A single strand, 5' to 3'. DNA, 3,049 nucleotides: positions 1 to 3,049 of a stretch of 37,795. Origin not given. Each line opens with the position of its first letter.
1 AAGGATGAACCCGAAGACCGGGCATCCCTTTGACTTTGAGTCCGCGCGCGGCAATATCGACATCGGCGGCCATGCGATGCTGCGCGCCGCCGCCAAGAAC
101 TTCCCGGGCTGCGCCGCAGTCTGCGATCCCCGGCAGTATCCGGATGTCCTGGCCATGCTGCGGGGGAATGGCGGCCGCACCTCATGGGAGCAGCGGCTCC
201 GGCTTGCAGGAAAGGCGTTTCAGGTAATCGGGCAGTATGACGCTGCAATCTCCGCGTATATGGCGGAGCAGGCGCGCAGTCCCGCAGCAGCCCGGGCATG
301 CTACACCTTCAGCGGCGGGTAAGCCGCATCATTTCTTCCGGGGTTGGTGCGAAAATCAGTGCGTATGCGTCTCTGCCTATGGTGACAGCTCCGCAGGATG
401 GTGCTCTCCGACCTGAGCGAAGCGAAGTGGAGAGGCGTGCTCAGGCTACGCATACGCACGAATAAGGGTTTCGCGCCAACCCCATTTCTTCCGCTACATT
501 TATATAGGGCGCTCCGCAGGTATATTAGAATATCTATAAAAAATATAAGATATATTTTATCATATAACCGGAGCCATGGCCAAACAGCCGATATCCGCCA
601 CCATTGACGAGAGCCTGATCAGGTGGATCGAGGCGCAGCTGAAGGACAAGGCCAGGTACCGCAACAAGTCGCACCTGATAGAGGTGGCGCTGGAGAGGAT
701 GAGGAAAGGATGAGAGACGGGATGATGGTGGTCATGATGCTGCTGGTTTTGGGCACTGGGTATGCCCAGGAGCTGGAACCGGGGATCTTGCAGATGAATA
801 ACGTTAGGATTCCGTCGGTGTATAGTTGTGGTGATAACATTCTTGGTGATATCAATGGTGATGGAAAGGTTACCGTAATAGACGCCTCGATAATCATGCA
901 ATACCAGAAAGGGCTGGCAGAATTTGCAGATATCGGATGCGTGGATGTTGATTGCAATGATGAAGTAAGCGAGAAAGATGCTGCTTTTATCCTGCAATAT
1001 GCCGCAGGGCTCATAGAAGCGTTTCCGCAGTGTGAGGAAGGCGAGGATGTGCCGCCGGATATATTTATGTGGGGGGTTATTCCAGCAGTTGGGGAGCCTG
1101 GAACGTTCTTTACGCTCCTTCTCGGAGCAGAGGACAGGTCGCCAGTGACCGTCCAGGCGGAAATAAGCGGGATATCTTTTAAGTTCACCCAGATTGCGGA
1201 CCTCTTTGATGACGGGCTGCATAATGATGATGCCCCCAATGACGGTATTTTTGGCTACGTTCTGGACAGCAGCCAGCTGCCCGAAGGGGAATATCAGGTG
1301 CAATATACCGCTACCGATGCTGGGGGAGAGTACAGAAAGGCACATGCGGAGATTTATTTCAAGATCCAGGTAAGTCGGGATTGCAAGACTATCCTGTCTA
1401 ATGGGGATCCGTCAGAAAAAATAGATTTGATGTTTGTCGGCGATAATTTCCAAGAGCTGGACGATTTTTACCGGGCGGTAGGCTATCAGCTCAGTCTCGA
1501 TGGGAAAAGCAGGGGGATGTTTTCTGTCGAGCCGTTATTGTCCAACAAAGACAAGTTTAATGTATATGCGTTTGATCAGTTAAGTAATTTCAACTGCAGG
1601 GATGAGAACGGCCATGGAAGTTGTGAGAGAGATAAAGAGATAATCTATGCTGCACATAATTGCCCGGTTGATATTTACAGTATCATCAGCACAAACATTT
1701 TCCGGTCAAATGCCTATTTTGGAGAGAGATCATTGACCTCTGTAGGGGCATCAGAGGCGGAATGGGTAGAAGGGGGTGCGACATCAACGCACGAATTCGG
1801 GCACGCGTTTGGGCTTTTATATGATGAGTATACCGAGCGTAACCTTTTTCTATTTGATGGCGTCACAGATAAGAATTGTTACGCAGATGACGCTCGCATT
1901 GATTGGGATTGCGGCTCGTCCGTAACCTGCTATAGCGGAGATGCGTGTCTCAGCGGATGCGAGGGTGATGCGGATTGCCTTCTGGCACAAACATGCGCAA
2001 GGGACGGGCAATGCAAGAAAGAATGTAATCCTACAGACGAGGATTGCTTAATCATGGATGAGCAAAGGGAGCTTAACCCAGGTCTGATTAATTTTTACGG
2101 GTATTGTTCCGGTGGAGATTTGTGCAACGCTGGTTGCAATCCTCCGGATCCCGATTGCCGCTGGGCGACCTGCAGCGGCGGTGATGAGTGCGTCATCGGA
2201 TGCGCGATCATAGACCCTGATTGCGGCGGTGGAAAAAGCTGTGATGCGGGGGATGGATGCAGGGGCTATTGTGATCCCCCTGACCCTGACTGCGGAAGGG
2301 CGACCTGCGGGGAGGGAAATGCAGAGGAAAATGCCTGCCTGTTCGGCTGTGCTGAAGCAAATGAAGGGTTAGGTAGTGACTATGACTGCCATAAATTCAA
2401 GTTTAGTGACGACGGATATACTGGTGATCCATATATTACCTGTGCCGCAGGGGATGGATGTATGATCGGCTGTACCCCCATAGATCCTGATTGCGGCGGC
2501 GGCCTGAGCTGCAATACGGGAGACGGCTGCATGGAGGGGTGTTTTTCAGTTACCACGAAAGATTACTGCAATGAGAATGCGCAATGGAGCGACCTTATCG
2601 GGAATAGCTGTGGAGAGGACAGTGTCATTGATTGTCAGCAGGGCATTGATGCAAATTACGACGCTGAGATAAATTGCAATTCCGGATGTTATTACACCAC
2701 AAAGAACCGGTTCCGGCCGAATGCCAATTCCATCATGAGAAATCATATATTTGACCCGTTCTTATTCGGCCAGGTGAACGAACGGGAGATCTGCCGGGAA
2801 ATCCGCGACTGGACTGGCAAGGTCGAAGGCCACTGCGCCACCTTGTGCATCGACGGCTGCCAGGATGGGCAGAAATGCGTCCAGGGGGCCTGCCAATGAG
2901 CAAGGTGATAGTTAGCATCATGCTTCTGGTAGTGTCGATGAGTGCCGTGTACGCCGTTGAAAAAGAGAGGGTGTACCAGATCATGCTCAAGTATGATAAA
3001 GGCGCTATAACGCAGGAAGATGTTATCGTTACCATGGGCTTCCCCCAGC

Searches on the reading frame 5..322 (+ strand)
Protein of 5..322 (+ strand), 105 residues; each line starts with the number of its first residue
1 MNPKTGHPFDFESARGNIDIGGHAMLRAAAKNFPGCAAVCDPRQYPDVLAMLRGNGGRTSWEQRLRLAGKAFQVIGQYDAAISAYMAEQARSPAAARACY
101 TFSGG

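Call 14: search_protein_families(library=pfam, proteins=[window:5-322:+], max_evalue=0.001)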
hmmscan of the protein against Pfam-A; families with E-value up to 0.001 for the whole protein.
window:5-322:+ (105 aa): 1 family
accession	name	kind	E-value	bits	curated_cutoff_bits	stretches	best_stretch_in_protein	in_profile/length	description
PF01808.24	AICARFT_IMPCHas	-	4.5e-14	53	25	1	29-91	1-62/311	AICARFT/IMPCHase bienzyme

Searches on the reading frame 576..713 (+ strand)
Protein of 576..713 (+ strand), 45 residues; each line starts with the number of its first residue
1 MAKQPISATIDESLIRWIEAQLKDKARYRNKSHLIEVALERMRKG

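Call 11: search_protein_families(library=pfam, proteins=[window:576-713:+], max_evalue=0.01)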
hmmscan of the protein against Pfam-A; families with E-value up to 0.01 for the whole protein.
window:576-713:+ (45 aa): 0 families

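Call 15: search_protein_families(library=ncbifam, proteins=[window:576-713:+], max_evalue=0.01)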
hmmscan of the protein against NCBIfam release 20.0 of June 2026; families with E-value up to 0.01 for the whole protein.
window:576-713:+ (45 aa): 0 families

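Call 89: search_protein_families(library=pfam, proteins=[window:576-713:+], max_evalue=5)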
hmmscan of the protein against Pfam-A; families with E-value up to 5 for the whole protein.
window:576-713:+ (45 aa): 1 family
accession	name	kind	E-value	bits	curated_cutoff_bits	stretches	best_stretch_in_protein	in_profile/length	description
PF01402.27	RHH_1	-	0.055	13.9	20.5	1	6-40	2-34/39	Ribbon-helix-helix protein, copG family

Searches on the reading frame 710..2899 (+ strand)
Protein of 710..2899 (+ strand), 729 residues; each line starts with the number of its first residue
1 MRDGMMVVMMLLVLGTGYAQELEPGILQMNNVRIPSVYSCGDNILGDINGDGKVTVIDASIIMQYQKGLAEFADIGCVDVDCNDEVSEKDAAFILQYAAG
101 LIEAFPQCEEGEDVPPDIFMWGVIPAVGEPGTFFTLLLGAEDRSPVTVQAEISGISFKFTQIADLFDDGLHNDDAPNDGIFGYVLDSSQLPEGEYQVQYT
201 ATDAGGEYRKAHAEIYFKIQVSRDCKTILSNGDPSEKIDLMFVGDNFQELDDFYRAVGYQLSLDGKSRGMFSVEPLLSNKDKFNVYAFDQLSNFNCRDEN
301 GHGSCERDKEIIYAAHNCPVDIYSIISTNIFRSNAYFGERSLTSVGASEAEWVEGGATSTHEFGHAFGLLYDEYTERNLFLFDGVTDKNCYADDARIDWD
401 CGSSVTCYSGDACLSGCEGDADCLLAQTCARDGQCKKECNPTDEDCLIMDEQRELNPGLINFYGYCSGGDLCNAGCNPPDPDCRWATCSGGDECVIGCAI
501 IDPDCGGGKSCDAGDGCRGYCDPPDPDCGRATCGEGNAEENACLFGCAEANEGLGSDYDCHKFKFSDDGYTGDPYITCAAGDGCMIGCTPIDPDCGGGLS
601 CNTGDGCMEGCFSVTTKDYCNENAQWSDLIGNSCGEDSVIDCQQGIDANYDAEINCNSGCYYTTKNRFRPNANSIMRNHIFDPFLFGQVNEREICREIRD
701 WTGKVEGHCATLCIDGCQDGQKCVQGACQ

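Call 11: search_protein_families(library=pfam, proteins=[window:710-2899:+], max_evalue=0.01)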
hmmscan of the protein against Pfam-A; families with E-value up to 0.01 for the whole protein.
window:710-2899:+ (729 aa): 2 families
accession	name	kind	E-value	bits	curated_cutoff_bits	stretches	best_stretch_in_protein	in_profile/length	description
PF00404.24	Dockerin_1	-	2.8e-07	31.1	22.9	1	45-96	1-54/57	Dockerin type I domain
PF09471.16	Peptidase_M64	-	5.1e-06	26.3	26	0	304-376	95-163/302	IgA Peptidase M64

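Call 15: search_protein_families(library=ncbifam, proteins=[window:710-2899:+], max_evalue=0.01)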
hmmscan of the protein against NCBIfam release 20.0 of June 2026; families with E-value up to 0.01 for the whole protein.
window:710-2899:+ (729 aa): 2 families
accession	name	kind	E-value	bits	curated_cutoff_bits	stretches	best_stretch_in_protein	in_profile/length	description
NF041940.1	choice_anch_X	domain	3.7e-08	33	25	1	164-201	2-37/37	choice-of-anchor X domain-containing protein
NF049990.1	CellobisidaseCelK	equivalog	0.00011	20.5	1700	1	42-104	826-888/889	cellulose 1,4-beta-cellobiosidase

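Call 78: search_solved_structures(query=window:710-2899:+, max_evalue=1, show_alignments=2)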
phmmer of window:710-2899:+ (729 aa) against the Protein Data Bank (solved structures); distinct sequences matched with E-value up to 1: 12.
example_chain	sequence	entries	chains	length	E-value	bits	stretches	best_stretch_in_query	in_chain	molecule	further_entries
4uyp_B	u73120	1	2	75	0.00023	23.1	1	44-110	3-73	Cellulosomal scaffoldin adaptor protein B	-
4uyq_B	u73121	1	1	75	0.00044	22.2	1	44-110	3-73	Cellulosomal scaffoldin adaptor protein B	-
2vn5_B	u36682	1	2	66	0.0018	20.2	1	44-106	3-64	ENDOGLUCANASE A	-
8x39_A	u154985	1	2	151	0.0026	19.7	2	15-107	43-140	Serine protease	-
8x3a_A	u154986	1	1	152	0.0026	19.7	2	15-107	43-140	Serine protease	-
5m2o_B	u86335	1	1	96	0.0058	18.5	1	44-106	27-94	Group I Dockerin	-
3p1v_A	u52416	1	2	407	0.064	15.1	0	356-381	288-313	Metallo-endopeptidase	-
4dh2_B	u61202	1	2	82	0.067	15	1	44-107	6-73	Dockerin type 1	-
2vn6_B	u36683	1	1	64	0.1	14.4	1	44-103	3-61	ENDOGLUCANASE A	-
5lxv_B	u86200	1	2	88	0.16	13.7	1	43-106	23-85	Carbohydrate-binding protein WP_009985128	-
4df9_A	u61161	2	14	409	0.84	11.4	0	359-375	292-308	putative peptidase | Lipoprotein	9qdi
1daq_A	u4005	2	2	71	1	11.1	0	43-106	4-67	ENDOGLUCANASE SS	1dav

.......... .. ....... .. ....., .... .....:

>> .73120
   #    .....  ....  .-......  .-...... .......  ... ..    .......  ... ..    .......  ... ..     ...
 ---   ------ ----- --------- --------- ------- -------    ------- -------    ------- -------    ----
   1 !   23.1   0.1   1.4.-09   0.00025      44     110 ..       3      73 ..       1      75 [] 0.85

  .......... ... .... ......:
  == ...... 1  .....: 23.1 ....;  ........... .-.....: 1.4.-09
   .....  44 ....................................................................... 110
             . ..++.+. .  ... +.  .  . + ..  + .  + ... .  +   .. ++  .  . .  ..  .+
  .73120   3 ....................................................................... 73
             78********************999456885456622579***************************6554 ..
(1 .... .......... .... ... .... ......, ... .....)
